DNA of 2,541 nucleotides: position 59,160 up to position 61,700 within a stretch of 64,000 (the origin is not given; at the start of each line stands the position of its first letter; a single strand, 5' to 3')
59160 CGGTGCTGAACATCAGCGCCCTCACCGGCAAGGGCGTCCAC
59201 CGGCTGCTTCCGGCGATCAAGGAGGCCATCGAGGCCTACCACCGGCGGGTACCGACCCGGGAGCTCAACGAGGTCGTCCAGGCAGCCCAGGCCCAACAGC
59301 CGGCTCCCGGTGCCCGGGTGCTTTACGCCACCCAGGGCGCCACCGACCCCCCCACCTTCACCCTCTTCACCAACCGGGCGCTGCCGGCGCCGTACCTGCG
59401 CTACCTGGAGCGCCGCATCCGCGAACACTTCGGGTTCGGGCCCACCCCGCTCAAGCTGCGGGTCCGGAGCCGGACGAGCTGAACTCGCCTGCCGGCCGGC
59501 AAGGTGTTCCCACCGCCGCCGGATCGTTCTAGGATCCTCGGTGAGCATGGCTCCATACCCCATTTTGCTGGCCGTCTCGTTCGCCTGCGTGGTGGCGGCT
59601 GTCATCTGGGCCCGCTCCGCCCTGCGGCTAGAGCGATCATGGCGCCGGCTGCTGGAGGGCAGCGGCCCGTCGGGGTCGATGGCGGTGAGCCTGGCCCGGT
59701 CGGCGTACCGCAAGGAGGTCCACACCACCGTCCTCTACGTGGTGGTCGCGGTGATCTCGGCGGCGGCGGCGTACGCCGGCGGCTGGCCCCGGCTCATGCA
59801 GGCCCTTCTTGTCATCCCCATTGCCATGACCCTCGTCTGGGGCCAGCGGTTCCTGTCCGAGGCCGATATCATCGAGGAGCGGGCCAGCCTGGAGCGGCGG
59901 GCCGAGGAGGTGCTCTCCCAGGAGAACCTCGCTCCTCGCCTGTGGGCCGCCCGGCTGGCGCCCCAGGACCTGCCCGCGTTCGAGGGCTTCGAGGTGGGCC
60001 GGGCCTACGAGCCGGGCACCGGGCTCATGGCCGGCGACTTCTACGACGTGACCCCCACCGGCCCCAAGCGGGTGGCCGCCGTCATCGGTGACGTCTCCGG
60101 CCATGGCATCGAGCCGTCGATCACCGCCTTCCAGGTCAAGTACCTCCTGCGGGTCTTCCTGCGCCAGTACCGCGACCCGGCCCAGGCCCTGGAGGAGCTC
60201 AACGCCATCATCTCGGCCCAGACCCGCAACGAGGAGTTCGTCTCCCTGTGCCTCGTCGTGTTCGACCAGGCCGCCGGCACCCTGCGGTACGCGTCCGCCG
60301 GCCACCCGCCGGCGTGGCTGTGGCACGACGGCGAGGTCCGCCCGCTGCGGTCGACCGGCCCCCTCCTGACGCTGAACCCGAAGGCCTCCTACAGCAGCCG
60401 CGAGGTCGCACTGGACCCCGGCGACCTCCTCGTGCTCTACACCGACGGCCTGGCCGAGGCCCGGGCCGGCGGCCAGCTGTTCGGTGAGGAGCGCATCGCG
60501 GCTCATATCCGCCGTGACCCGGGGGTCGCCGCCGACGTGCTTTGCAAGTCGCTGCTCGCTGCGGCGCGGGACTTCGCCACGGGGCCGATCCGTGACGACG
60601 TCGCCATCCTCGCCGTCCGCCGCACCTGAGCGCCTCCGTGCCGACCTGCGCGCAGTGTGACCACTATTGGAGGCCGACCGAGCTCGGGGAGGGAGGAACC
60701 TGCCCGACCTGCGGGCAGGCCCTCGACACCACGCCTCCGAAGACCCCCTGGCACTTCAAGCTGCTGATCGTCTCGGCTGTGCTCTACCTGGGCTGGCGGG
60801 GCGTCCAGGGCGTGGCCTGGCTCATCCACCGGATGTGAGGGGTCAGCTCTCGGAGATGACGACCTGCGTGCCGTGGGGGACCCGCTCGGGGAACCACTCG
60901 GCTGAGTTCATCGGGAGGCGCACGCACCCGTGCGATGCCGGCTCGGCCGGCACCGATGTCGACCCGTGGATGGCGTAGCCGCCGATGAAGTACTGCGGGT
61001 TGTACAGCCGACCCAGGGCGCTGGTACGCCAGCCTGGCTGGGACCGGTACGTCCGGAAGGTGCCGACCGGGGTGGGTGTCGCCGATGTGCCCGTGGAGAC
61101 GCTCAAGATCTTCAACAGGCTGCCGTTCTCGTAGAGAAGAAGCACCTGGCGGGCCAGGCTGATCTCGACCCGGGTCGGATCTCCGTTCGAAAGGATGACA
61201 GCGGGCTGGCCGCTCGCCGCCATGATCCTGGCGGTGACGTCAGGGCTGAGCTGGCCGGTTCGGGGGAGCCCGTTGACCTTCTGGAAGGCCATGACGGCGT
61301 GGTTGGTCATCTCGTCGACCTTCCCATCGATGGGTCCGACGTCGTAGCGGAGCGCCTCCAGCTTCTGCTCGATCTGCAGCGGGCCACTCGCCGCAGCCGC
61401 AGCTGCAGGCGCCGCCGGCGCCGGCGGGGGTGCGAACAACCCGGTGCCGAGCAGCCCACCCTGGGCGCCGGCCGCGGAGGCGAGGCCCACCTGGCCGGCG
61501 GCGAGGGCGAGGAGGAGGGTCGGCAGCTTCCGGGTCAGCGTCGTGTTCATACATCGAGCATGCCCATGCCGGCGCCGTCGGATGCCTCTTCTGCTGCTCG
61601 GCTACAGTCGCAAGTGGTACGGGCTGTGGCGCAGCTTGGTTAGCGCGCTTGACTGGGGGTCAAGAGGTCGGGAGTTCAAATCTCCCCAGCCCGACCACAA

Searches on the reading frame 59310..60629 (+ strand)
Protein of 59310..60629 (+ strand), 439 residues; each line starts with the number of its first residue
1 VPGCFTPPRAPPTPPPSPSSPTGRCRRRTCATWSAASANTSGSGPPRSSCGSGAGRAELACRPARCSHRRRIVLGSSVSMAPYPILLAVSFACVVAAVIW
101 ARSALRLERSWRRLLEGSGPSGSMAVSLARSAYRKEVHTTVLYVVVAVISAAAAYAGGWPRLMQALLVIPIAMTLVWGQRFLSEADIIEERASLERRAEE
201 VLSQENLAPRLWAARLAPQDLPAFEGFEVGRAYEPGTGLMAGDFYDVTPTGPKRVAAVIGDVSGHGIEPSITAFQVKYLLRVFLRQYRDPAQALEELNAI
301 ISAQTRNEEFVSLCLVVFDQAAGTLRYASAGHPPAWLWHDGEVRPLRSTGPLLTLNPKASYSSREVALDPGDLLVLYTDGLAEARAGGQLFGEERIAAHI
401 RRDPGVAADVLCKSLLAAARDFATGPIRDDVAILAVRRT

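Call 4: search_protein_families(library=pfam, proteins=[window:59310-60629:+], max_evalue=0.1)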
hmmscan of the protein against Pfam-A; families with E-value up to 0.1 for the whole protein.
window:59310-60629:+ (439 aa): 1 family
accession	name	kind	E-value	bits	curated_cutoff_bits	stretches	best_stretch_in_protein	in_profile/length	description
PF07228.17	SpoIIE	-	4.1e-51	174.1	25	1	252-438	2-191/192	Stage II sporulation protein E (SpoIIE)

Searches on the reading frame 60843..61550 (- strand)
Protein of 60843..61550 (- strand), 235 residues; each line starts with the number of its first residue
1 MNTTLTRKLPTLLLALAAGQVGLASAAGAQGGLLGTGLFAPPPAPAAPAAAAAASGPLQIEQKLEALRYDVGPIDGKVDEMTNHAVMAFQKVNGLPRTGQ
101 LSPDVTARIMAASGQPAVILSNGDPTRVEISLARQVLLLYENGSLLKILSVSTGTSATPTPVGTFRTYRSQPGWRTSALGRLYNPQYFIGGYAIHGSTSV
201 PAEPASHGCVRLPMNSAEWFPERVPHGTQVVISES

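Call 4: search_protein_families(library=pfam, proteins=[window:60843-61550:-], max_evalue=0.1)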
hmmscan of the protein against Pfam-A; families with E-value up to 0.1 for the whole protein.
window:60843-61550:- (235 aa): 2 families
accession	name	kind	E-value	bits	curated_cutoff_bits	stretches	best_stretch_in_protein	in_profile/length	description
PF03734.19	YkuD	-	3e-21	76.9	23.4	1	126-232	2-146/146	L,D-transpeptidase catalytic domain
PF01471.23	PG_binding_1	-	4.8e-12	46.3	23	1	59-108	7-56/57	Putative peptidoglycan binding domain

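Call 56: find_homologous_proteins(query=window:60843-61550:-, max_evalue=1e-30)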
Query window:60843-61550:- (235 aa): 709 proteins with E <= 1e-30 among 8000 candidates; the best 120 are listed.
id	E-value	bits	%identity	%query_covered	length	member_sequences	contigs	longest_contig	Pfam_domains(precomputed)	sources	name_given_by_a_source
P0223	8.3e-135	466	90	100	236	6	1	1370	PF03734.20,PF01471.24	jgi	jgi:lipoprotein-anchoring transpeptidase ErfK/SrfK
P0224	1.0e-125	436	84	100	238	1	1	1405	PF03734.20,PF01471.24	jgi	jgi:lipoprotein-anchoring transpeptidase ErfK/SrfK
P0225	3.3e-124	431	80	100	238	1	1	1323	PF03734.20,PF01471.24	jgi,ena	-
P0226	7.5e-124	430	84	99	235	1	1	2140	PF03734.20,PF01471.24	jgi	jgi:lipoprotein-anchoring transpeptidase ErfK/SrfK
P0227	1.7e-123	429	83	99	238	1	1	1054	PF03734.20,PF01471.24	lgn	-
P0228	2.7e-123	428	83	100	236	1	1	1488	PF03734.20,PF01471.24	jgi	-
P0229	6.1e-121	420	82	100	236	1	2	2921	PF03734.20,PF01471.24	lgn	-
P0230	3.5e-120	418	81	100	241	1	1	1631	PF03734.20,PF01471.24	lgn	-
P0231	2.1e-119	415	82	98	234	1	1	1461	PF03734.20,PF01471.24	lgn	-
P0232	5.0e-118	411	81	99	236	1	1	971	PF03734.20,PF01471.24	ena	-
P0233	8.6e-118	410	81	98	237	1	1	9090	PF03734.20,PF01471.24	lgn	-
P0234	4.1e-117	408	81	99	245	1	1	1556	PF03734.20,PF01471.24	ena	-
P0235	2.8e-116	405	76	100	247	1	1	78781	PF03734.20,PF01471.24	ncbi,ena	-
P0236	1.4e-112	393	78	99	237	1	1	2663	PF03734.20,PF01471.24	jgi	jgi:lipoprotein-anchoring transpeptidase ErfK/SrfK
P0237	4.4e-112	391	77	98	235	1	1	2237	PF03734.20,PF01471.24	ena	-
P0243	1.2e-109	383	75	99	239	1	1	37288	PF03734.20,PF01471.24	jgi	jgi:lipoprotein-anchoring transpeptidase ErfK/SrfK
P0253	7.6e-107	374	75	98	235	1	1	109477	PF03734.20,PF01471.24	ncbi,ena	-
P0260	5.6e-106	371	74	99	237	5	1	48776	PF03734.20,PF01471.24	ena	-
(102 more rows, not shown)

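Call 57: find_encoding_contigs(protein=P0253, flank=10000, max_places=2)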
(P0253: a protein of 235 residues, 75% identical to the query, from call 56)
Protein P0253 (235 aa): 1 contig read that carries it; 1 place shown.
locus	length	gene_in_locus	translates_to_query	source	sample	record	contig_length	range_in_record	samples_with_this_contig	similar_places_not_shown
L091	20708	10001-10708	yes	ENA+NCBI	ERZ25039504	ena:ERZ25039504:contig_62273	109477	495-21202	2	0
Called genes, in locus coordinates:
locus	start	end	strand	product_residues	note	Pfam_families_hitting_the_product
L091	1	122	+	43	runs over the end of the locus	-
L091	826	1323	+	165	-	-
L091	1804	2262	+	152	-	PF10077:DUF2314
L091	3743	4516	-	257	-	PF13401:AAA_22 (faint), PF01695:IstB_IS21, PF13604:AAA_30 (faint)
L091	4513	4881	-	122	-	-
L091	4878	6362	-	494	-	PF22483:Mu-transpos_C_2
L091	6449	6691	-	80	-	-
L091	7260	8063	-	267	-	PF01695:IstB_IS21, PF00308:Bac_DnaA (weak)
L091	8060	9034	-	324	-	PF00665:rve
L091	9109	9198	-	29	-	-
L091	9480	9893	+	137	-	-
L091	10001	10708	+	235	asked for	PF01471:PG_binding_1, PF03734:YkuD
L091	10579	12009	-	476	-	PF07228:SpoIIE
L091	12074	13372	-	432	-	PF00009:GTP_EFTU, PF01926:MMR_HSR1, PF02421:FeoB_N, PF04548:AIG1, PF00009:GTP_EFTU, PF01926:MMR_HSR1, PF02421:FeoB_N, PF14714:KH_dom-like, +9 more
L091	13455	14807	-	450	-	PF17820:PDZ_6, PF19238:Radical_SAM_2, PF04459:DUF512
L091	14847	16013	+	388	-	PF02401:LYTB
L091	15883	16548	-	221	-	-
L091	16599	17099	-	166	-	PF14016:DUF4232 (weak)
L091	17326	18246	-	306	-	-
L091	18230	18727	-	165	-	PF04542:Sigma70_r2, PF07638:Sigma70_ECF (weak), PF08281:Sigma70_r4_2, PF04545:Sigma70_r4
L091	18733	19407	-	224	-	PF01553:Acyltransferase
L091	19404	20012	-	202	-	PF02224:Cytidylate_kin, PF13189:Cytidylate_kin2, PF13238:AAA_18, PF13207:AAA_17 (weak)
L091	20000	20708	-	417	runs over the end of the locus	PF00275:EPSP_synthase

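Call 58: find_encoding_contigs(protein=P0243, flank=10000, max_places=2)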
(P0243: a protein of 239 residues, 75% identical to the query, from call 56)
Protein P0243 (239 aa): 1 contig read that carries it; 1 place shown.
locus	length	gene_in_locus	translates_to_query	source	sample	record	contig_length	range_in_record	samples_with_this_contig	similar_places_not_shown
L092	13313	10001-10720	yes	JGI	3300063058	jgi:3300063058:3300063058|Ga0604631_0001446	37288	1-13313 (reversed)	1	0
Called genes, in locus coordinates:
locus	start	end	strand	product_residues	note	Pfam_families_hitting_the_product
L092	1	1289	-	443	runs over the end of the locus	PF10011:DUF2254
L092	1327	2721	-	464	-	PF00479:G6PD_N, PF02781:G6PD_C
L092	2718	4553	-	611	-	PF19291:TREH_N, PF00723:Glyco_hydro_15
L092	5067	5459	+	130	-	PF01740:STAS, PF13466:STAS_2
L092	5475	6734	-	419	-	PF07690:MFS_1, PF00083:Sugar_tr, PF07690:MFS_1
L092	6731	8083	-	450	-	PF00753:Lactamase_B, PF00581:Rhodanese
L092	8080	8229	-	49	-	-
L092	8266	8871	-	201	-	PF01135:PCMT, PF13679:Methyltransf_32 (faint), PF13489:Methyltransf_23, PF01209:Ubie_methyltran, PF13847:Methyltransf_31, PF08241:Methyltransf_11, PF08242:Methyltransf_12, PF13649:Methyltransf_25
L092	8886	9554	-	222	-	PF12840:HTH_20, PF25212:HVO_A0114 (faint), PF01022:HTH_5, PF00581:Rhodanese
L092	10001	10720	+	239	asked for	PF01471:PG_binding_1, PF03734:YkuD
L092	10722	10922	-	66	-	-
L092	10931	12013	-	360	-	PF07228:SpoIIE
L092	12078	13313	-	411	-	?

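Call 59: find_encoding_contigs(protein=P0260, flank=10000, max_places=2)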
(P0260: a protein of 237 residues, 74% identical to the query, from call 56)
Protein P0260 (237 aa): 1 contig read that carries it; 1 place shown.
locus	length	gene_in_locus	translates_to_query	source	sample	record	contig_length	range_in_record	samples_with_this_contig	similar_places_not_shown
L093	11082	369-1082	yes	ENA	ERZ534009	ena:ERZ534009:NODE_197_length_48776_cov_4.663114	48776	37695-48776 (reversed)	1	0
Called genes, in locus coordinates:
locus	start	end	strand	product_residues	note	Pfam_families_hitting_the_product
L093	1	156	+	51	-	?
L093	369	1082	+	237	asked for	PF01471:PG_binding_1, PF03734:YkuD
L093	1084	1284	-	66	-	-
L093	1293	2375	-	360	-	PF07228:SpoIIE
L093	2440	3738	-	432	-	PF00009:GTP_EFTU, PF01926:MMR_HSR1, PF02421:FeoB_N, PF04548:AIG1, PF00009:GTP_EFTU, PF01926:MMR_HSR1, PF02421:FeoB_N, PF14714:KH_dom-like, +12 more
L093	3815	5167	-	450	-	PF17820:PDZ_6, PF19238:Radical_SAM_2, PF04055:Radical_SAM (faint), PF04459:DUF512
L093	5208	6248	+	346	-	PF02401:LYTB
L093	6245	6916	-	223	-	PF25929:DUF7974 (faint)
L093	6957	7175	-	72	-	-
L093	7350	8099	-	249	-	-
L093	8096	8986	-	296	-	-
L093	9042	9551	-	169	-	PF04542:Sigma70_r2, PF07638:Sigma70_ECF (weak), PF08281:Sigma70_r4_2, PF04545:Sigma70_r4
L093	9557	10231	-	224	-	PF01553:Acyltransferase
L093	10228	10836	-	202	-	PF02224:Cytidylate_kin, PF13189:Cytidylate_kin2, PF13238:AAA_18, PF13207:AAA_17 (faint)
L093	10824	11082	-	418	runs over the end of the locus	PF00275:EPSP_synthase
